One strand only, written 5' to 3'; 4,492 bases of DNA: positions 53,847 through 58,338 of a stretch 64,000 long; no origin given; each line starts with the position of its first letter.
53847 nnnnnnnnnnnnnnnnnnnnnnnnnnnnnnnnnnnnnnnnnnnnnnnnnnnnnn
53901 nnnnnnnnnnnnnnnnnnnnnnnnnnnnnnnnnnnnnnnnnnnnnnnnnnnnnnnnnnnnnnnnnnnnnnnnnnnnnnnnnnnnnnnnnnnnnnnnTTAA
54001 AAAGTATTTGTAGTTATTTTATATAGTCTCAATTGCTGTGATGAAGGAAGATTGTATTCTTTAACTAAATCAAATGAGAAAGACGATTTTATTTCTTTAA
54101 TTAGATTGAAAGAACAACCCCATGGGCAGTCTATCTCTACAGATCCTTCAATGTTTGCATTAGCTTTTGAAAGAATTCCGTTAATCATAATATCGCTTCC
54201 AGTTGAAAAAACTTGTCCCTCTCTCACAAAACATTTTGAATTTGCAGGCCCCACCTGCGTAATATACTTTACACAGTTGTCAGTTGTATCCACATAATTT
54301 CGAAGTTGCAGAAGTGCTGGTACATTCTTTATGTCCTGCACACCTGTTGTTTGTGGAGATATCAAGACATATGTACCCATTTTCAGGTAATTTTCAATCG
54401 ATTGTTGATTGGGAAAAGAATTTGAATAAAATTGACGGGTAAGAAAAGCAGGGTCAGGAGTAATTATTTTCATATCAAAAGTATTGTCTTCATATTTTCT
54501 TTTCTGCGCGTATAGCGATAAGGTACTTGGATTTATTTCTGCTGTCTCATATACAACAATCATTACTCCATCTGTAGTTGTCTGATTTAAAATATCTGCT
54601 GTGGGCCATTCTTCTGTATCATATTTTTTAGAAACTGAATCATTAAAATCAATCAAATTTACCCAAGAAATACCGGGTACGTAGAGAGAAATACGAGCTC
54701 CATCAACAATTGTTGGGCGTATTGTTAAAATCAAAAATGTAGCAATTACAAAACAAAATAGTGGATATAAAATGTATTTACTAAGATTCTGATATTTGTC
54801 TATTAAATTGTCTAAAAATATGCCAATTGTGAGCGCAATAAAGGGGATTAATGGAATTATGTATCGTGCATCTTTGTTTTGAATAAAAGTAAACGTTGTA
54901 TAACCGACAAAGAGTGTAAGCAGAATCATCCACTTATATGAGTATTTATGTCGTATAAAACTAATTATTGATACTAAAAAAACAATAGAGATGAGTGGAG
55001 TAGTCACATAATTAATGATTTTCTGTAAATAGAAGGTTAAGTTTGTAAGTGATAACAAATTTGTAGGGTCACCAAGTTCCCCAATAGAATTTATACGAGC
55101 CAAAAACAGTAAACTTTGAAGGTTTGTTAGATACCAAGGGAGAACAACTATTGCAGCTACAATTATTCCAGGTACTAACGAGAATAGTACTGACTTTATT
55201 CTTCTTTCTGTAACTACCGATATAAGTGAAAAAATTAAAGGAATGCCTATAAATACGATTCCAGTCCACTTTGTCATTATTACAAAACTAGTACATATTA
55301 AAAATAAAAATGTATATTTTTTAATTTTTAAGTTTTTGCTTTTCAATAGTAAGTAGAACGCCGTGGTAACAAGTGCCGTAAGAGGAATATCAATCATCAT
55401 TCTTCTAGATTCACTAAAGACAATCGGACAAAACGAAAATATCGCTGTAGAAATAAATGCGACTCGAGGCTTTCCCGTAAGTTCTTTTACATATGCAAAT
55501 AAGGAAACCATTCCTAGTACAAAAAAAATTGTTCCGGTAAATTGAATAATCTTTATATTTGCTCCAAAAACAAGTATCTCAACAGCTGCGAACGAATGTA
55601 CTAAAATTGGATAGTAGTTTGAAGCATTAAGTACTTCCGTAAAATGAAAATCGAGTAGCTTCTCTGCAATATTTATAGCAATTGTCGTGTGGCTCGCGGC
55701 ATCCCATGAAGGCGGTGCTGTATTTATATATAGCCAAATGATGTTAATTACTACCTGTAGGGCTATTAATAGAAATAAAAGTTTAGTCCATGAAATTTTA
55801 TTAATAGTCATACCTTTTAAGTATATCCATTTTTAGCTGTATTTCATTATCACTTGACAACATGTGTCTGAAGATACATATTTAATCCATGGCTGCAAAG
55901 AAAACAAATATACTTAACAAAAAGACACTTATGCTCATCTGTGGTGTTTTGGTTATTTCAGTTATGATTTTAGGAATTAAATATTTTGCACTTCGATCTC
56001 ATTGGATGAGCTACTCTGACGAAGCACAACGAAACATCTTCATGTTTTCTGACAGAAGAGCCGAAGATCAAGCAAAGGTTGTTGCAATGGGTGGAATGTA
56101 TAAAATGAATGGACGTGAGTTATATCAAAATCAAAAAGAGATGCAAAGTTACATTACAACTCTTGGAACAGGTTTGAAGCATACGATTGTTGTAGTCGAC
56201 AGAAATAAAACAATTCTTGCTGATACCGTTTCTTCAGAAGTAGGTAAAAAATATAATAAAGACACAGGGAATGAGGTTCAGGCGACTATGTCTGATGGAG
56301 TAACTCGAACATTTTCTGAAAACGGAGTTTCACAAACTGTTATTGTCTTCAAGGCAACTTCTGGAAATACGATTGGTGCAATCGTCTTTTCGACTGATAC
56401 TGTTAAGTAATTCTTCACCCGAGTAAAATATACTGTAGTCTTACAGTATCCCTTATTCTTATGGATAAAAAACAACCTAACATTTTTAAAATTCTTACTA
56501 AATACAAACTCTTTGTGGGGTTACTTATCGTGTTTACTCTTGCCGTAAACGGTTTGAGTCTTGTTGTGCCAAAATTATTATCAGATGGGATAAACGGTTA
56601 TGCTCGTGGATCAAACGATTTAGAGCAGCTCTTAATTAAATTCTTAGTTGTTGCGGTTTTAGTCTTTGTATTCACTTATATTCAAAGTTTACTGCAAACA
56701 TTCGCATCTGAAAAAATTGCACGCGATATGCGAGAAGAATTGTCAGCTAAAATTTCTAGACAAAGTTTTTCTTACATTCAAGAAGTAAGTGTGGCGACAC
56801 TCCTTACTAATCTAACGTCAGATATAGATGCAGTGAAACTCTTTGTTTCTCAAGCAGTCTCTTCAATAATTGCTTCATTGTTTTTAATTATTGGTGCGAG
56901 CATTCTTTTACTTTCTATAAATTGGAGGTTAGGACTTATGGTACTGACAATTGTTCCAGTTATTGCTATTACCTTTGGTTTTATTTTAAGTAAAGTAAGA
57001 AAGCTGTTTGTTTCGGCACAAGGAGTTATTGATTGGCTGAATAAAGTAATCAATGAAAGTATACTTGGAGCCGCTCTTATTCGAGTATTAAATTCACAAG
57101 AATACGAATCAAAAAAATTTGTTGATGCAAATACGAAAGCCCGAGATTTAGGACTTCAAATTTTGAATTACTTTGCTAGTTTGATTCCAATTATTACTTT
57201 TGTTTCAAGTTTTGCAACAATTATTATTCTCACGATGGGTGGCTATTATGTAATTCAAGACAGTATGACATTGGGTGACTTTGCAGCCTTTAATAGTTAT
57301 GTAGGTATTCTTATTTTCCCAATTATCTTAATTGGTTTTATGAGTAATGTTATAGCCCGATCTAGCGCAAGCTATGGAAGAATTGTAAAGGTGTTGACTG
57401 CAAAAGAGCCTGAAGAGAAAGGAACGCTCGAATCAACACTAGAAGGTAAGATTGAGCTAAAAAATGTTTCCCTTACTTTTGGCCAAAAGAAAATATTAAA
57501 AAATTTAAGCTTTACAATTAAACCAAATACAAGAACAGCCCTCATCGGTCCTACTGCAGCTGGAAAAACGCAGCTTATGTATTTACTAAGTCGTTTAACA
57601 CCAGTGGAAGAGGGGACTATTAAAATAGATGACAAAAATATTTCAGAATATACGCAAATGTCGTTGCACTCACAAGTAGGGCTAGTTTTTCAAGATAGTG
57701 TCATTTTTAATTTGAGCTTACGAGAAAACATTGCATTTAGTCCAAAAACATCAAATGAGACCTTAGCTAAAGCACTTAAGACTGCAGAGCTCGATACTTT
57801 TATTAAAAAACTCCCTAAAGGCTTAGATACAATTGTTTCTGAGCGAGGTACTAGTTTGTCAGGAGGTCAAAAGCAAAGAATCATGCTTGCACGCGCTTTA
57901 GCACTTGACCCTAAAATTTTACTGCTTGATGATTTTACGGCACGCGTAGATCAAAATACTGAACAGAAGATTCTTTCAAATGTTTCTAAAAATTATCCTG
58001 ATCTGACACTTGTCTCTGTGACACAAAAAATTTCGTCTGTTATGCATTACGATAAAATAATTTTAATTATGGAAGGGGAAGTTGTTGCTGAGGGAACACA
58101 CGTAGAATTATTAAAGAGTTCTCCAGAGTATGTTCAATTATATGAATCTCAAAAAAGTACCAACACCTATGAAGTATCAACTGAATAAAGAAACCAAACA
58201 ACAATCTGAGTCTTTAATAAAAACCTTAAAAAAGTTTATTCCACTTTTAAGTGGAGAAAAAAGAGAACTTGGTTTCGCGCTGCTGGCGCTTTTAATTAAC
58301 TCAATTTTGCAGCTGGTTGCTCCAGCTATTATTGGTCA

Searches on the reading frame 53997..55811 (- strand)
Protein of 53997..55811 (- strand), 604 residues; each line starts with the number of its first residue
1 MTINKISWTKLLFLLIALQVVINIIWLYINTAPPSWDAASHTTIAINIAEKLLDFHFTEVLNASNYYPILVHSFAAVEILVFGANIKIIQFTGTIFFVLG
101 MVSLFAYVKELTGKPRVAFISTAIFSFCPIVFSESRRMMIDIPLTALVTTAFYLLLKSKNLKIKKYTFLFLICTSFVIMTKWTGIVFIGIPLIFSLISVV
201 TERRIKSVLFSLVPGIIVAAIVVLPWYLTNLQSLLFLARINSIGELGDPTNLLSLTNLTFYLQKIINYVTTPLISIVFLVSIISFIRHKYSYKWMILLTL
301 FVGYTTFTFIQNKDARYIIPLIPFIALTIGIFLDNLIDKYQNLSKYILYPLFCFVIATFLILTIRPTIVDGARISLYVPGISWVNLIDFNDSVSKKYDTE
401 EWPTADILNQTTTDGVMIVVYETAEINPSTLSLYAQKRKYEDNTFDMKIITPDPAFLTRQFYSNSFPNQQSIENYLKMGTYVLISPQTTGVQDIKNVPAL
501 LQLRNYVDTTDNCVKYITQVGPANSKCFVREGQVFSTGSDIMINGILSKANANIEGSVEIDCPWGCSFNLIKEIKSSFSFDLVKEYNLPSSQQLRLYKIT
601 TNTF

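Call 34: search_protein_families(library=pfam, proteins=[window:53997-55811:-], max_evalue=0.001)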
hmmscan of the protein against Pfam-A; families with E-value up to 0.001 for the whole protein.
window:53997-55811:- (604 aa): 3 families
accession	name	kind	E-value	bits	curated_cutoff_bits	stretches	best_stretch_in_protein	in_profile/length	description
PF13231.12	PMT_2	-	6.6e-11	43.1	26.1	1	68-226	3-157/160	Dolichyl-phosphate-mannose-protein mannosyltransferase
PF02366.24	PMT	-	3.1e-09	37.2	22.7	1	94-232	90-236/245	Dolichyl-phosphate-mannose-protein mannosyltransferase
PF03901.23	Glyco_transf_22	-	7.7e-06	25.8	23.8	1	46-359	35-356/414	Alg9-like mannosyltransferase family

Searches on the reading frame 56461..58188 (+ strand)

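Call 63: search_protein_families(library=pfam, proteins=[window:56461-58188:+], max_evalue=0.00001)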
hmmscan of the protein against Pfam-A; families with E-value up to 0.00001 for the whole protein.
window:56461-58188:+ (575 aa): 2 families
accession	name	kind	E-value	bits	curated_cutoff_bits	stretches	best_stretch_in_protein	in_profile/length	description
PF00664.28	ABC_membrane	-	1.9e-42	146.3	28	1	20-287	2-273/274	ABC transporter transmembrane region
PF00005.33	ABC_tran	-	1.4e-30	107.1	25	1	346-494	1-137/137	ABC transporter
